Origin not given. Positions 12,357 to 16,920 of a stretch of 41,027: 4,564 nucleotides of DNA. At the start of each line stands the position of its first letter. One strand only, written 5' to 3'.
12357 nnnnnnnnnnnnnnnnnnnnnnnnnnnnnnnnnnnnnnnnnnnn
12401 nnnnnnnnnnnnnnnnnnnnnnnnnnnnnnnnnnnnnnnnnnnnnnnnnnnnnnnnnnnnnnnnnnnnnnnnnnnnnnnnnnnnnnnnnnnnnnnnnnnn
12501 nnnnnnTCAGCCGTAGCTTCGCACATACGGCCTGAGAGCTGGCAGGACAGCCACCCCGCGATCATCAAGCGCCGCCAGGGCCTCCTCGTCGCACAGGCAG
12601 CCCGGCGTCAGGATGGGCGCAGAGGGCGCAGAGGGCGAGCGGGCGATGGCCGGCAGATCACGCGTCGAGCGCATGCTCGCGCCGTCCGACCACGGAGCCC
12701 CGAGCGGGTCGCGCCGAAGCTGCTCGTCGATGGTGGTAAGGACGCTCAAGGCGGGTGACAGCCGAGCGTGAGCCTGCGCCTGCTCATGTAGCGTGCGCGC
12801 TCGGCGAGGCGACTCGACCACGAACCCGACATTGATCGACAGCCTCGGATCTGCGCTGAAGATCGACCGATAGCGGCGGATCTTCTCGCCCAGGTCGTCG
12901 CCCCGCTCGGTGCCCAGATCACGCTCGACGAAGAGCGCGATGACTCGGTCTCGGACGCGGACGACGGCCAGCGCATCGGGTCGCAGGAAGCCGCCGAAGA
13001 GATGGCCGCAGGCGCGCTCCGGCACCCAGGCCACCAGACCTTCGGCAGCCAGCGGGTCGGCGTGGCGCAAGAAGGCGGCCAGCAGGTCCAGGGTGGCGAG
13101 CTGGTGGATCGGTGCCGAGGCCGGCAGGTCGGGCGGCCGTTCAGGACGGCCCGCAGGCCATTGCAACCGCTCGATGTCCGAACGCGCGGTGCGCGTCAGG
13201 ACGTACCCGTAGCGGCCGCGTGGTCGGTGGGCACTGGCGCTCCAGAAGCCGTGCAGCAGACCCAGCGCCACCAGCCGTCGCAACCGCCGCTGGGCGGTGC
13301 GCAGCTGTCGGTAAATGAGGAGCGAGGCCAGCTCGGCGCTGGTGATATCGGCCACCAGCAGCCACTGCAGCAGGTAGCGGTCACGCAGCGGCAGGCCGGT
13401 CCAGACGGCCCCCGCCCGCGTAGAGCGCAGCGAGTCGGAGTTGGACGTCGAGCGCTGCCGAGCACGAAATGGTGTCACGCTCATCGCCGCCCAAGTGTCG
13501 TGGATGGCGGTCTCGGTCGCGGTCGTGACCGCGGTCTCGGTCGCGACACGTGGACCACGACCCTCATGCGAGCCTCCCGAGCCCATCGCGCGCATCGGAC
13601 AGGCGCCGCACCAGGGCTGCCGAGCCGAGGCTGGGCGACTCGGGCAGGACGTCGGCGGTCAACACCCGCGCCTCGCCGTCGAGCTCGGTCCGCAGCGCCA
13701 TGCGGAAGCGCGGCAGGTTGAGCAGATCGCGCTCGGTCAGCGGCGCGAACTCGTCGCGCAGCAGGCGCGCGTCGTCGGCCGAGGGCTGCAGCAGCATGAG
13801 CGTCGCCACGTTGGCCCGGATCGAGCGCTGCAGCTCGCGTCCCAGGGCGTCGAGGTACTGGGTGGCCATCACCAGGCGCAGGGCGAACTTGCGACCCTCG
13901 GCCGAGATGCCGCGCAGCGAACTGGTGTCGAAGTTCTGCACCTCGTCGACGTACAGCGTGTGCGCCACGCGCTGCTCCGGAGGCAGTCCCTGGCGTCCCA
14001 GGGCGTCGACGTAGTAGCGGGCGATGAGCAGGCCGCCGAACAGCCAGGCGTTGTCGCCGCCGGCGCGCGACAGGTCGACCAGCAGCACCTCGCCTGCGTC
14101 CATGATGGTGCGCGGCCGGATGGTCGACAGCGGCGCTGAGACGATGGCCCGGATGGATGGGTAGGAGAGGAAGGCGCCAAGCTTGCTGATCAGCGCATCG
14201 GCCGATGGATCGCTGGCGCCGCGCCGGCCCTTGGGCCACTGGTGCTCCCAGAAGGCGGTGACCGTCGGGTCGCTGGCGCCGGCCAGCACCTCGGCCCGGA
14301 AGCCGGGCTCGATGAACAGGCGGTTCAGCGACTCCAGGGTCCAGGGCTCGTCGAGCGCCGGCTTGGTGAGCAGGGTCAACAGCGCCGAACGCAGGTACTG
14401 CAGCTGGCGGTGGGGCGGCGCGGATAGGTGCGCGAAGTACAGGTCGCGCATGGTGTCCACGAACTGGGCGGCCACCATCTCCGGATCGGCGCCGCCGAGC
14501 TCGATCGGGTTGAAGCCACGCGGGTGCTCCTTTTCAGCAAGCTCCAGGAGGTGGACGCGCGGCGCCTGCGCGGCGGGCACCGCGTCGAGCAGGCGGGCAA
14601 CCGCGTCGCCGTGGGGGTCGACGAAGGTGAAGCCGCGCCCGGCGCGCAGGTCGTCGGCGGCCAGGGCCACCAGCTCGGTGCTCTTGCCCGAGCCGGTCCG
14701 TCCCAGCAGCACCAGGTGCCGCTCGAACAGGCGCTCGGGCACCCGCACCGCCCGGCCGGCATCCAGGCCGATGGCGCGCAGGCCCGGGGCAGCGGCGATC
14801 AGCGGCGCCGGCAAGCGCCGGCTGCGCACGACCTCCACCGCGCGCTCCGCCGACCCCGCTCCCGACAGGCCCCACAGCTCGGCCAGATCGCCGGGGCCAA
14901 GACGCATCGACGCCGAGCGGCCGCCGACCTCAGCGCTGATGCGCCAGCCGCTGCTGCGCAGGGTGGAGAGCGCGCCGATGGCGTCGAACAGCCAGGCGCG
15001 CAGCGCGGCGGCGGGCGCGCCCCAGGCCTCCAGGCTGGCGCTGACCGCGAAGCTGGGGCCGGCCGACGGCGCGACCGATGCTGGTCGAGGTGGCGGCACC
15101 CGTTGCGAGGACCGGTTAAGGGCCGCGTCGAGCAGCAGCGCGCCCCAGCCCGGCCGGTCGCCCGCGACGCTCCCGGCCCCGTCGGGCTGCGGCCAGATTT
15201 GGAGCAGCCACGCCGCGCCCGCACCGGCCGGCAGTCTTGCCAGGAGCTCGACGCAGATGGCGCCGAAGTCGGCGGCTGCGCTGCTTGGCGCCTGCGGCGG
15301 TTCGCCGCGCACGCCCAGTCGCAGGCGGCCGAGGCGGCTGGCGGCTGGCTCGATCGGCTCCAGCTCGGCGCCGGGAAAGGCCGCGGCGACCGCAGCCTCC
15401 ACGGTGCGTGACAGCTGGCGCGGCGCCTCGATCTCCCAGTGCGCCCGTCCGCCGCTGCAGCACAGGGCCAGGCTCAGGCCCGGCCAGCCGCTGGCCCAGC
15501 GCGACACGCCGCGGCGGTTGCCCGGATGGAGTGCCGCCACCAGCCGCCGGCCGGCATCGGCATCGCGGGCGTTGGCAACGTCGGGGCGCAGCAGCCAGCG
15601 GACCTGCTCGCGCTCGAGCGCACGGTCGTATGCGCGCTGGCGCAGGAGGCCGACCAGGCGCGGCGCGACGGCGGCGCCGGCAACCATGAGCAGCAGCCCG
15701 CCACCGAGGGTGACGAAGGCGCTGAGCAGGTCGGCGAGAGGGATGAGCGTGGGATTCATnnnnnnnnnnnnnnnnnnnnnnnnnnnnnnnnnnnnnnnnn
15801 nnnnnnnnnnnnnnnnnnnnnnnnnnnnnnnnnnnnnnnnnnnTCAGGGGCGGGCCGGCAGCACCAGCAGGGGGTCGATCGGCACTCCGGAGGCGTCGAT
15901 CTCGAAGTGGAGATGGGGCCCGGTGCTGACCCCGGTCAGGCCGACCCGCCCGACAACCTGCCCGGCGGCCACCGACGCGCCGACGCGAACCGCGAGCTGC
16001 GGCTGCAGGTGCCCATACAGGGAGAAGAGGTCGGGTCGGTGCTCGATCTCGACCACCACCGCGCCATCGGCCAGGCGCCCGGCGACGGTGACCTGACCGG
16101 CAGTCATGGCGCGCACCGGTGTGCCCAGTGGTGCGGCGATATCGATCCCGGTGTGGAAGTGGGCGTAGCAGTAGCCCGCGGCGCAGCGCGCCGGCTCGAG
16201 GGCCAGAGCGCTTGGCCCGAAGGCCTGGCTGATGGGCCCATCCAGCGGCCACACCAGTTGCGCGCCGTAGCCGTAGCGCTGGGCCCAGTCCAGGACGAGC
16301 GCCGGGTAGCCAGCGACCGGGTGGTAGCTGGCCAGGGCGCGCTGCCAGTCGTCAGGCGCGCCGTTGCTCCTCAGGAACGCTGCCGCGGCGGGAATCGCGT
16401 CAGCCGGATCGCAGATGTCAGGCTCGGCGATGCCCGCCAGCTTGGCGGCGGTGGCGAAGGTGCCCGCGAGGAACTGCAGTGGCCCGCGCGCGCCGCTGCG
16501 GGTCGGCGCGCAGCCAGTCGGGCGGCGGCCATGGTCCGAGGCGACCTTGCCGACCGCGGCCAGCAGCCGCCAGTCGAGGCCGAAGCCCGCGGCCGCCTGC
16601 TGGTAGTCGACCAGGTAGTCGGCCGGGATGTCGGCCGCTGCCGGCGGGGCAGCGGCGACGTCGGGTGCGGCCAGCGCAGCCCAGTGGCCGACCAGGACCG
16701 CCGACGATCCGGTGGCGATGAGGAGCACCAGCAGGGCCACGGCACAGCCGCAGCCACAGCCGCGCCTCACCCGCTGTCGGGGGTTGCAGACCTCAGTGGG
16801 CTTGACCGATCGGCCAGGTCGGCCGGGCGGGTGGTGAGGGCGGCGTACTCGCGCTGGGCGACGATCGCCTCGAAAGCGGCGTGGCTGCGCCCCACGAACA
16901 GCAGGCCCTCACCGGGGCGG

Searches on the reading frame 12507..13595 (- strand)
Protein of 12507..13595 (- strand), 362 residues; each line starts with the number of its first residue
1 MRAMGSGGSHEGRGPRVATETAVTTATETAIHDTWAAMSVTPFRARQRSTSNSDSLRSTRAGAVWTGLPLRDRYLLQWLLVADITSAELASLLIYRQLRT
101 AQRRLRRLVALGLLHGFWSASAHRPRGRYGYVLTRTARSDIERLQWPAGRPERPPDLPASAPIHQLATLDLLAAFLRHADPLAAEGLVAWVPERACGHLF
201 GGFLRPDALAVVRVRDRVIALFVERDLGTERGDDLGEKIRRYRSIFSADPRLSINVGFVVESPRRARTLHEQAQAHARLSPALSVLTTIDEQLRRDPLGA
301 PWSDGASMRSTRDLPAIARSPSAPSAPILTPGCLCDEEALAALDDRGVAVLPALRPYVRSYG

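Call 5: search_protein_families(library=pfam, proteins=[window:12507-13595:-], max_evalue=0.01)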
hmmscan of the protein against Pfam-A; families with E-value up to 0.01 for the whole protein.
window:12507-13595:- (362 aa): 1 family
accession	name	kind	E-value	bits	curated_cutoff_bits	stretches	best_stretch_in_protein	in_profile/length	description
PF13814.12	Replic_Relax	-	6.1e-18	66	25.3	1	85-250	11-180/191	Replication-relaxation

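Call 9: search_protein_families(library=ncbifam, proteins=[window:12507-13595:-], max_evalue=0.01)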
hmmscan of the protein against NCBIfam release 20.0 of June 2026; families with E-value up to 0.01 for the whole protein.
window:12507-13595:- (362 aa): 0 families

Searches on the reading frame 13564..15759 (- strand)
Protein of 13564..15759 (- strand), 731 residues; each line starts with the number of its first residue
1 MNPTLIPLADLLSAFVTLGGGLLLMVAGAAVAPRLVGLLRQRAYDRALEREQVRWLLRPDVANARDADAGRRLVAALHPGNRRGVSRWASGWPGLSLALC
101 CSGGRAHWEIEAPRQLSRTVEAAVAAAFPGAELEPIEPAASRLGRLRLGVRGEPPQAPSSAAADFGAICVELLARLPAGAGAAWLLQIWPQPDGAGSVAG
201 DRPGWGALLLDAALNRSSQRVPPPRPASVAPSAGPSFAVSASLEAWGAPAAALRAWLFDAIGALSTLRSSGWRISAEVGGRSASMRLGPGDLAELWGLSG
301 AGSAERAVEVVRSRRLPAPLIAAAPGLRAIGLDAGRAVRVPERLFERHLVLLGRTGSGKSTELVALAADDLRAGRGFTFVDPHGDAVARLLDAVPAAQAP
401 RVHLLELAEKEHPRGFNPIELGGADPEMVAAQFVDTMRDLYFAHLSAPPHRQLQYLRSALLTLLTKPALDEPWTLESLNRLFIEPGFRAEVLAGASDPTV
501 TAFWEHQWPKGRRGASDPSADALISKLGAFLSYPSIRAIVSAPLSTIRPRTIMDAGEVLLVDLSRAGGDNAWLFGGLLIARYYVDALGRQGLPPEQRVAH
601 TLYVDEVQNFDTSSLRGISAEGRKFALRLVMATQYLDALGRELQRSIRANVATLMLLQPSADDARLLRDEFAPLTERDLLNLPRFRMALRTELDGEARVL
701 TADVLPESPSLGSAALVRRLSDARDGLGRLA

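Call 5: search_protein_families(library=pfam, proteins=[window:13564-15759:-], max_evalue=0.01)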
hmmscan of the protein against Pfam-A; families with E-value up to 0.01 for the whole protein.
window:13564-15759:- (731 aa): 1 family
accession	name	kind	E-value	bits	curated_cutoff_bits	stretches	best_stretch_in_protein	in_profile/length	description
PF01935.23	DUF87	-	0.00012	22.7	23.2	1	342-418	19-84/220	Helicase HerA, central domain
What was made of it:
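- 12507..16770 (-): Transfer genes that complete the element: SLT+M23 cell-wall hydrolase (15844-16770), coupling-protein-like ATPase (13564-15759), Replic_Relax protein (12507-13595). Pfam (call 5).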

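Call 9: search_protein_families(library=ncbifam, proteins=[window:13564-15759:-], max_evalue=0.01)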
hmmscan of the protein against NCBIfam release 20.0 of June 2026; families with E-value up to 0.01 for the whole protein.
window:13564-15759:- (731 aa): 2 families
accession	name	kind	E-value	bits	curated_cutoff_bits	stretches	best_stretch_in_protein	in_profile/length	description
NF041447.1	TrbC_conju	equivalog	0.00022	19.8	800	1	333-383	116-166/685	F-type conjugative transfer protein TrbC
TIGR03743.1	SXT_TraD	subfamily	0.0012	17.4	366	1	326-386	156-215/636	conjugative transfer system coupling protein TraD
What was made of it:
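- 12507..16770 (-): Weak TraD and TrbC coupling-protein hits (call 9).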

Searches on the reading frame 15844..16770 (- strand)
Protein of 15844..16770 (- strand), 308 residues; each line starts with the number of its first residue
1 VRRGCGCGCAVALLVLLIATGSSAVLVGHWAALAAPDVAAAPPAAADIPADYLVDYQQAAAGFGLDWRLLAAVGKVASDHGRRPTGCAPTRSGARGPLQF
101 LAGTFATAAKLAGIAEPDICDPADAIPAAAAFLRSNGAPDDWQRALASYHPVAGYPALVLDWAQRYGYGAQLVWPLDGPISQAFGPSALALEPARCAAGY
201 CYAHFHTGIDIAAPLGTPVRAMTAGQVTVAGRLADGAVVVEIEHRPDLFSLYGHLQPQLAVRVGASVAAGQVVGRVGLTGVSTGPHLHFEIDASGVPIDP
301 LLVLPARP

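Call 5: search_protein_families(library=pfam, proteins=[window:15844-16770:-], max_evalue=0.01)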
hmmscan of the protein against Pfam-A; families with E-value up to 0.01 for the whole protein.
window:15844-16770:- (308 aa): 2 families
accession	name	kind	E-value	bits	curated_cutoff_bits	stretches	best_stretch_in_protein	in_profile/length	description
PF01551.29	Peptidase_M23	-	1e-27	96.6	28.7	1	205-300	2-96/96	Peptidase family M23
PF01464.25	SLT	-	5.8e-05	23.1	21.3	1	57-150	4-95/117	Transglycosylase SLT domain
